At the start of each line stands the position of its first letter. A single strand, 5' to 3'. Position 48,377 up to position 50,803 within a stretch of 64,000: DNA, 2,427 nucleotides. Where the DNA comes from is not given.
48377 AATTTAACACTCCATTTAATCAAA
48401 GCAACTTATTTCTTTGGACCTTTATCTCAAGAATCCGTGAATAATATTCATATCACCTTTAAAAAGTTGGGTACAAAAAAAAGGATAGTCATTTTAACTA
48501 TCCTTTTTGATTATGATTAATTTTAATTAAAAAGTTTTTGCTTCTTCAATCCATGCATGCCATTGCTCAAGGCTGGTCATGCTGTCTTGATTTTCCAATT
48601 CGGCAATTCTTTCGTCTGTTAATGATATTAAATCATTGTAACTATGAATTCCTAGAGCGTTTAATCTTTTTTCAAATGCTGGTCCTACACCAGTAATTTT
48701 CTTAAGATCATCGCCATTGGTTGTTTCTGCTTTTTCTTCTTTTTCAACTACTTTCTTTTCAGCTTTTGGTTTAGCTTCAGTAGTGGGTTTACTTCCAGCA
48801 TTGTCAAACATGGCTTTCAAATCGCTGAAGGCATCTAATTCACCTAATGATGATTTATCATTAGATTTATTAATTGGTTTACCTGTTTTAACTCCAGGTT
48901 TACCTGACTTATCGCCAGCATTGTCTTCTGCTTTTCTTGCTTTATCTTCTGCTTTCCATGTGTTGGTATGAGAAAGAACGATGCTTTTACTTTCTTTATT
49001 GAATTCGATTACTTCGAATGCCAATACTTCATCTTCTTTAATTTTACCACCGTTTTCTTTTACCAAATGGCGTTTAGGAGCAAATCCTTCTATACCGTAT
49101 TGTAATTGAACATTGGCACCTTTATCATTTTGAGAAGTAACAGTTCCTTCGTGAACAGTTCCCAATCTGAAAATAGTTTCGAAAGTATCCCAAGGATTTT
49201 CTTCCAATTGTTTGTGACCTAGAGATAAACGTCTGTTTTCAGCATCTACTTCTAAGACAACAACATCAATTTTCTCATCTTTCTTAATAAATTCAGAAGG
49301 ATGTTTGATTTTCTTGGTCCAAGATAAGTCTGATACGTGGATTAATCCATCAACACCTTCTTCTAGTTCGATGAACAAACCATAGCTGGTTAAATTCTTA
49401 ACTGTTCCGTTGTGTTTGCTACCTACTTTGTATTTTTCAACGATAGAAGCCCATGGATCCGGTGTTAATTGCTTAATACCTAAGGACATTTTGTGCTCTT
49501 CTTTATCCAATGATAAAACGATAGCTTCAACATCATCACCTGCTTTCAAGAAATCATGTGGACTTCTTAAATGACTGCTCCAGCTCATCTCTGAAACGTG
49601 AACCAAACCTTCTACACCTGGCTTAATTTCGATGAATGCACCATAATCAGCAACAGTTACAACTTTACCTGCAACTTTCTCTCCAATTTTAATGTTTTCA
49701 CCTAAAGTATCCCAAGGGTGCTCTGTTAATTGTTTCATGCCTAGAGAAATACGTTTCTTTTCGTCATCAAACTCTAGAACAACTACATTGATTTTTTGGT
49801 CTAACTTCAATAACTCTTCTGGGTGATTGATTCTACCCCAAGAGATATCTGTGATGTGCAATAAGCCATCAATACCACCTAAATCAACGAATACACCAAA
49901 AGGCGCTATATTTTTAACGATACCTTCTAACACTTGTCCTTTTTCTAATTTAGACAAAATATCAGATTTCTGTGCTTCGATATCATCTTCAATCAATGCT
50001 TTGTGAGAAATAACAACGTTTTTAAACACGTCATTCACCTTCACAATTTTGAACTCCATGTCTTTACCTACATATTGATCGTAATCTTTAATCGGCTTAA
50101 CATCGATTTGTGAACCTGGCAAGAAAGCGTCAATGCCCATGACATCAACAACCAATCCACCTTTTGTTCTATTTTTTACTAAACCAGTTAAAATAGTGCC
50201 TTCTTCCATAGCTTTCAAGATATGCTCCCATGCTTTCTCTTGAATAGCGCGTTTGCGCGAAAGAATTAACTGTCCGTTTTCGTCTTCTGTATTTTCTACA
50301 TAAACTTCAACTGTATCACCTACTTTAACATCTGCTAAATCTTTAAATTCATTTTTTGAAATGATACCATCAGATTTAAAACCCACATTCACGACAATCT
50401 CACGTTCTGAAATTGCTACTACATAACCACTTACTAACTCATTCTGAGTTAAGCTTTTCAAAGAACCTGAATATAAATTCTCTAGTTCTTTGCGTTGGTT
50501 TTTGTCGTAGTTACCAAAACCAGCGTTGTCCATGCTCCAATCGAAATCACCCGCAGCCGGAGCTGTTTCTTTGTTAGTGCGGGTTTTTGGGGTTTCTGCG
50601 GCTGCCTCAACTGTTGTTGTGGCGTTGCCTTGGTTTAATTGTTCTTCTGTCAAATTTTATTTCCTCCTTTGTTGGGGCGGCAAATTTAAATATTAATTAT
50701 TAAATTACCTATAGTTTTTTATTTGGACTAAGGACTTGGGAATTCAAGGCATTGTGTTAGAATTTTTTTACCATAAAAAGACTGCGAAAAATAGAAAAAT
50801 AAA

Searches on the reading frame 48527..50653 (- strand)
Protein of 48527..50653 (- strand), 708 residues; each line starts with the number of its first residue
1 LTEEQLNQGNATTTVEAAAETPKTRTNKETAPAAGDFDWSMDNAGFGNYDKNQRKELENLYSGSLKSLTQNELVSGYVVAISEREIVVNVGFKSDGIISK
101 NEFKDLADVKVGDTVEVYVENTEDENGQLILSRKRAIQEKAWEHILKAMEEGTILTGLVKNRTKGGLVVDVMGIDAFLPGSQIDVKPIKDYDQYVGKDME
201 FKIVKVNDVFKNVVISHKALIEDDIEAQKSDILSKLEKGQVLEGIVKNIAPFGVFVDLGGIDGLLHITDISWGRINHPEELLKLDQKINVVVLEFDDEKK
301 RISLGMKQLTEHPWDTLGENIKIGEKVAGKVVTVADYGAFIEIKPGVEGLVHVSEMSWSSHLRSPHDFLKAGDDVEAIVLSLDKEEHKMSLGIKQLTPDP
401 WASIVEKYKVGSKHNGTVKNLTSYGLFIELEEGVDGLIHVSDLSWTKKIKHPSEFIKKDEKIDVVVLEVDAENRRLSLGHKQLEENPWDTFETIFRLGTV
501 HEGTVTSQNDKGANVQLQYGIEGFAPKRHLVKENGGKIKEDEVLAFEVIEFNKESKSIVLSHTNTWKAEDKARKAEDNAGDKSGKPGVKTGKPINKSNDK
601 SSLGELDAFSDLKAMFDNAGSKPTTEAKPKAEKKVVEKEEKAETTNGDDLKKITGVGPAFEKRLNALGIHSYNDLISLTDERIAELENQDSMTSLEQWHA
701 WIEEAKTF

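Call 45: find_encoding_contigs(protein=window:48527-50653:-, flank=10000, max_places=1)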
Protein window:48527-50653:- (708 aa): 2 contigs read that carry it; 1 place shown.
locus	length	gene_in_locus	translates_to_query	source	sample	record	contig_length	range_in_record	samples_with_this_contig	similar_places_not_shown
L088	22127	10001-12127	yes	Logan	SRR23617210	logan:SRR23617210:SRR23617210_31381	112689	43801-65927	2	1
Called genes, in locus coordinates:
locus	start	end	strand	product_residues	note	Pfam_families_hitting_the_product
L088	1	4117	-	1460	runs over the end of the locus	-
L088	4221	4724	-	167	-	PF13174:TPR_6 (faint)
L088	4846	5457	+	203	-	PF00485:PRK, PF13238:AAA_18 (faint)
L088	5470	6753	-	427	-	PF00278:Orn_DAP_Arg_deC, PF02784:Orn_Arg_deC_N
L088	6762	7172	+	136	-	PF03652:RuvX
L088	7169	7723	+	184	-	PF01327:Pep_deformylase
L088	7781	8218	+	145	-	-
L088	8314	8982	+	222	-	-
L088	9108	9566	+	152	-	-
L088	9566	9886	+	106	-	PF04342:DMT_6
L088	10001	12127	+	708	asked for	PF00575:S1 (weak), PF23459:S1_RRP5 (faint), PF00575:S1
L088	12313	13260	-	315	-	PF02900:LigB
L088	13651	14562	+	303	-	-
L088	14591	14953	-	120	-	-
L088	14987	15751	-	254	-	PF23023:Anti-Pycsar_Apyc1, PF00753:Lactamase_B (weak), PF12706:Lactamase_B_2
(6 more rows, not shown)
